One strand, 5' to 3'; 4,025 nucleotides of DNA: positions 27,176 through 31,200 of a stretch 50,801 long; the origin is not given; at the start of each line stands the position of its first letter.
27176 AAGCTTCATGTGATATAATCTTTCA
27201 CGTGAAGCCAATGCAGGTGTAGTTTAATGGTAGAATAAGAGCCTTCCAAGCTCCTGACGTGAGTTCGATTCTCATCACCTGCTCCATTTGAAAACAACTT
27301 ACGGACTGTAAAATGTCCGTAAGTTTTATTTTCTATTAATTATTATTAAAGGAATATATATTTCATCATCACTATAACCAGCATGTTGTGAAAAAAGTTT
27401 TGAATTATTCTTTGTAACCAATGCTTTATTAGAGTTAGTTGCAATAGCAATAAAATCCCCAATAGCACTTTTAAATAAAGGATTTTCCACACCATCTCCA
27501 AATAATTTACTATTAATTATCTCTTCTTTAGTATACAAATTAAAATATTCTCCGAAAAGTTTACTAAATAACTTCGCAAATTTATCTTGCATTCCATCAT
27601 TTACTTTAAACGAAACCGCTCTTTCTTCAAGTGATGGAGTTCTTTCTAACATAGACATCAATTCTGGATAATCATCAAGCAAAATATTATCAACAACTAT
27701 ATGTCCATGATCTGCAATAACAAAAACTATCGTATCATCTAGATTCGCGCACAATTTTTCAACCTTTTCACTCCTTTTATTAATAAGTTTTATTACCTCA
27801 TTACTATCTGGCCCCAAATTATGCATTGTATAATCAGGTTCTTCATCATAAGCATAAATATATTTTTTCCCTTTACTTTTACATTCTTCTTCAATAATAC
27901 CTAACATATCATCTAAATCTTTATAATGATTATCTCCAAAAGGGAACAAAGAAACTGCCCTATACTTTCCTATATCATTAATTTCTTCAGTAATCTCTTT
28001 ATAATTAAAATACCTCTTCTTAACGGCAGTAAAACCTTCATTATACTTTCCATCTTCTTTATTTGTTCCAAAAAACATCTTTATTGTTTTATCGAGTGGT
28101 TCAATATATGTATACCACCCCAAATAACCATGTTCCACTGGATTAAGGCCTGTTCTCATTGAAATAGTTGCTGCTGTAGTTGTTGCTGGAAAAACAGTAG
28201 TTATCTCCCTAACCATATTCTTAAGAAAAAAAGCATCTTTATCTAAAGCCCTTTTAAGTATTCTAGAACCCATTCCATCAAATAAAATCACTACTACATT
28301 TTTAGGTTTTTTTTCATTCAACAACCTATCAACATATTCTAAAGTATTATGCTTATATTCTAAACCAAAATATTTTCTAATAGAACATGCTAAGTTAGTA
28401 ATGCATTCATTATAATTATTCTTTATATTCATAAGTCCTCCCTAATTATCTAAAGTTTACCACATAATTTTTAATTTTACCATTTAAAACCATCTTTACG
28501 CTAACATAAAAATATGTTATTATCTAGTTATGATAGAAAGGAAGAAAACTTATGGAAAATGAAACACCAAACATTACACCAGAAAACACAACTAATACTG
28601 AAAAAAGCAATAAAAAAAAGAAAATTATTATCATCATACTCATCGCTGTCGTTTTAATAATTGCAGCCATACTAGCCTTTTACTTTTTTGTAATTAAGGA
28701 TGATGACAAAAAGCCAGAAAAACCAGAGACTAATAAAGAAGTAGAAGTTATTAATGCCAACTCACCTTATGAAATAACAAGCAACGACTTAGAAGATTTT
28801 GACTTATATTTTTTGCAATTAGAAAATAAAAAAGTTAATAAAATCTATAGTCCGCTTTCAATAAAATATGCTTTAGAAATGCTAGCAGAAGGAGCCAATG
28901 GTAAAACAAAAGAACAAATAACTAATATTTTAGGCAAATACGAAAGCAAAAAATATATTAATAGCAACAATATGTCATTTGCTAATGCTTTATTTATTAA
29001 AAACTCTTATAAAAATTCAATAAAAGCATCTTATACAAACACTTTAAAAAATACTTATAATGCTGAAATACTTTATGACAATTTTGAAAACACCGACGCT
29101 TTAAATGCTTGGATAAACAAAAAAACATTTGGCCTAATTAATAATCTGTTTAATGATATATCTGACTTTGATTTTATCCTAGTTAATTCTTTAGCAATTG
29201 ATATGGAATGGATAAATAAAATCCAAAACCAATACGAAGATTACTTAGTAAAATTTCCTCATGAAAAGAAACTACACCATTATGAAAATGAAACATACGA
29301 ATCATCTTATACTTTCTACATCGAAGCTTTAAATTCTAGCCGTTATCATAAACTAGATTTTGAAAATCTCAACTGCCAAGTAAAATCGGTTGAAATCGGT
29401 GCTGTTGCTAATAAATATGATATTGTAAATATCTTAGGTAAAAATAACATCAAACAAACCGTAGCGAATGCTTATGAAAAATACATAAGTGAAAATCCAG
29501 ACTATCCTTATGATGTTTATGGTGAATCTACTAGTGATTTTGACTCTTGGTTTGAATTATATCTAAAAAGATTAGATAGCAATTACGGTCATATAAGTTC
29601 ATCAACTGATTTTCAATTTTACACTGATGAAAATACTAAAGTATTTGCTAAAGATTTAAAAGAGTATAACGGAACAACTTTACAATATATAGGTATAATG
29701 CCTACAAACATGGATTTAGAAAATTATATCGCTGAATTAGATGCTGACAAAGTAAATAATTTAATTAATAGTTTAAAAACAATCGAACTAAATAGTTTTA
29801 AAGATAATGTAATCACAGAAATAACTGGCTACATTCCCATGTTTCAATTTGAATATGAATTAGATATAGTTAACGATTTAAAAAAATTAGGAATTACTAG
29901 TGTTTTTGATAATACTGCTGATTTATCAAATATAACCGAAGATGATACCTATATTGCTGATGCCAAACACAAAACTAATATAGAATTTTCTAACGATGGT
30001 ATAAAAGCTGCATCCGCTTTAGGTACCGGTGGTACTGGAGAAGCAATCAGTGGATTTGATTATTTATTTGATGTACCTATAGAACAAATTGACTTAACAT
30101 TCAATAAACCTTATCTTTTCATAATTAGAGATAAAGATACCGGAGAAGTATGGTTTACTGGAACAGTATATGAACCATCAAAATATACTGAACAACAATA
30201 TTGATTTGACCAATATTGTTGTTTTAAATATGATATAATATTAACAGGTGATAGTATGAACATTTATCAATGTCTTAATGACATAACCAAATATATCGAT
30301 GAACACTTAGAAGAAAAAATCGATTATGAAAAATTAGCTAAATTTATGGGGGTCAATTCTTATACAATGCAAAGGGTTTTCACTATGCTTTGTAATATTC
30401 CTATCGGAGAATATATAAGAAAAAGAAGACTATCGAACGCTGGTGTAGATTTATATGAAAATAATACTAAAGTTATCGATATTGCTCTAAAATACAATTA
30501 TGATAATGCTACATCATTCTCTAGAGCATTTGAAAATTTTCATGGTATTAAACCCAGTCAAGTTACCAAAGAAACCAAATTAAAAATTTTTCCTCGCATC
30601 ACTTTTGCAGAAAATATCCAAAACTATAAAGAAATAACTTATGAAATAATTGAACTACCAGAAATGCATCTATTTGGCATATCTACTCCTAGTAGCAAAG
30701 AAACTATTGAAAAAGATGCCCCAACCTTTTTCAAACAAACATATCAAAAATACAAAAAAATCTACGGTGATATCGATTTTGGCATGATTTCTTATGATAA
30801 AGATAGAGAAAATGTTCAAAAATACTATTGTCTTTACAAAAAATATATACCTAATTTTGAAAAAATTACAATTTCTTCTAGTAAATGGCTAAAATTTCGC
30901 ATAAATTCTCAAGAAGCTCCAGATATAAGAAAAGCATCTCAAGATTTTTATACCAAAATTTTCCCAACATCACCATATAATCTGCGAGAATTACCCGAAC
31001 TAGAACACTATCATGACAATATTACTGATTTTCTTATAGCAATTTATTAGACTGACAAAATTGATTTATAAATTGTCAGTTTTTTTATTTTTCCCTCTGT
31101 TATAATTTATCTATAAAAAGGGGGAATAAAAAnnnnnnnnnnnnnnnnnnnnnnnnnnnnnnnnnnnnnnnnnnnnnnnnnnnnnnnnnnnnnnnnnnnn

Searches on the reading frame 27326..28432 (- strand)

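Call 29: search_protein_families(library=pfam, proteins=[window:27326-28432:-], max_evalue=0.001)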
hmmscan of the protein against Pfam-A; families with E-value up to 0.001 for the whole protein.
window:27326-28432:- (368 aa): 1 family
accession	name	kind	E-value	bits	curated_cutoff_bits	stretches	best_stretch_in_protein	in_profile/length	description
PF01663.27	Phosphodiest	-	1.4e-21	77.9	23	1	46-344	1-330/342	Type I phosphodiesterase / nucleotide pyrophosphatase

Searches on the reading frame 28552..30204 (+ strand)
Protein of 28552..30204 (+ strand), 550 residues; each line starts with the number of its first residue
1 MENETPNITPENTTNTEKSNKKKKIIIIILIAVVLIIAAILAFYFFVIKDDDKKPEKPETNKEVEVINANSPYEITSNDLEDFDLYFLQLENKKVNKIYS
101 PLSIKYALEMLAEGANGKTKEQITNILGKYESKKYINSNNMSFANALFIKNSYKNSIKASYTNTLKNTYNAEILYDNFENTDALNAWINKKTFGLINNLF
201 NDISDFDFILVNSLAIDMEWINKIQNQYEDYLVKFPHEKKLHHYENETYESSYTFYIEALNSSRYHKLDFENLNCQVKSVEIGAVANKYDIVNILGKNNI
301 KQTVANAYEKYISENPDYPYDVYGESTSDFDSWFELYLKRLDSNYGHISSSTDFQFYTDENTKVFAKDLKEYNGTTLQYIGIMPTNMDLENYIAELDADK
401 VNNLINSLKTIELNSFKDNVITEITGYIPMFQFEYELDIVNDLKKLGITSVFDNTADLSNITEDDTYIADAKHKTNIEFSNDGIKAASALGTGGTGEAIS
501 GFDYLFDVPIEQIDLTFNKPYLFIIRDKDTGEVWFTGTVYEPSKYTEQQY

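Call 29: search_protein_families(library=pfam, proteins=[window:28552-30204:+], max_evalue=0.001)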
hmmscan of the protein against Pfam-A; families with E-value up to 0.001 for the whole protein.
window:28552-30204:+ (550 aa): 2 families
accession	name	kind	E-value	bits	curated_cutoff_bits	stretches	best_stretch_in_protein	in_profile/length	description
PF00079.25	Serpin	-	3.1e-44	152.1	27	2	352-542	197-370/370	Serpin (serine protease inhibitor)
PF06024.17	Orf78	-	3.9e-05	24.3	29.4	1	11-57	49-95/101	Orf78 (ac78)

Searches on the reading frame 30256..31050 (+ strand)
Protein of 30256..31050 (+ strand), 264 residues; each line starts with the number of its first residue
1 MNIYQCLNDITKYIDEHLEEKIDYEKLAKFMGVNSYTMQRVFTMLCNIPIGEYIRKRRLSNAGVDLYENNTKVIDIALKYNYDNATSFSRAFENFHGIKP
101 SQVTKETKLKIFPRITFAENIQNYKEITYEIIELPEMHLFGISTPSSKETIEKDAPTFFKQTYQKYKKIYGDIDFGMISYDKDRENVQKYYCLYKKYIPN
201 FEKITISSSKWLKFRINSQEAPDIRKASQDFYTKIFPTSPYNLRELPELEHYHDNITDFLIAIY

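Call 29: search_protein_families(library=pfam, proteins=[window:30256-31050:+], max_evalue=0.001)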
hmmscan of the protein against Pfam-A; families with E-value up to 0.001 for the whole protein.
window:30256-31050:+ (264 aa): 4 families
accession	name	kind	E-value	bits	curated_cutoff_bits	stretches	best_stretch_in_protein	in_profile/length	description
PF12833.13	HTH_18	-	1.2e-15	58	33.6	1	27-105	1-79/80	Helix-turn-helix domain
PF14526.11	Cass2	-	2.4e-10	41.3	27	1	130-256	1-138/150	Integron-associated effector binding protein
PF06445.20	GyrI-like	-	9.5e-09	36.1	26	1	128-255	2-137/155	GyrI-like small molecule binding domain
PF00165.29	HTH_AraC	-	3.8e-05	24.1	26.6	1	70-103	8-40/42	Bacterial regulatory helix-turn-helix proteins, AraC family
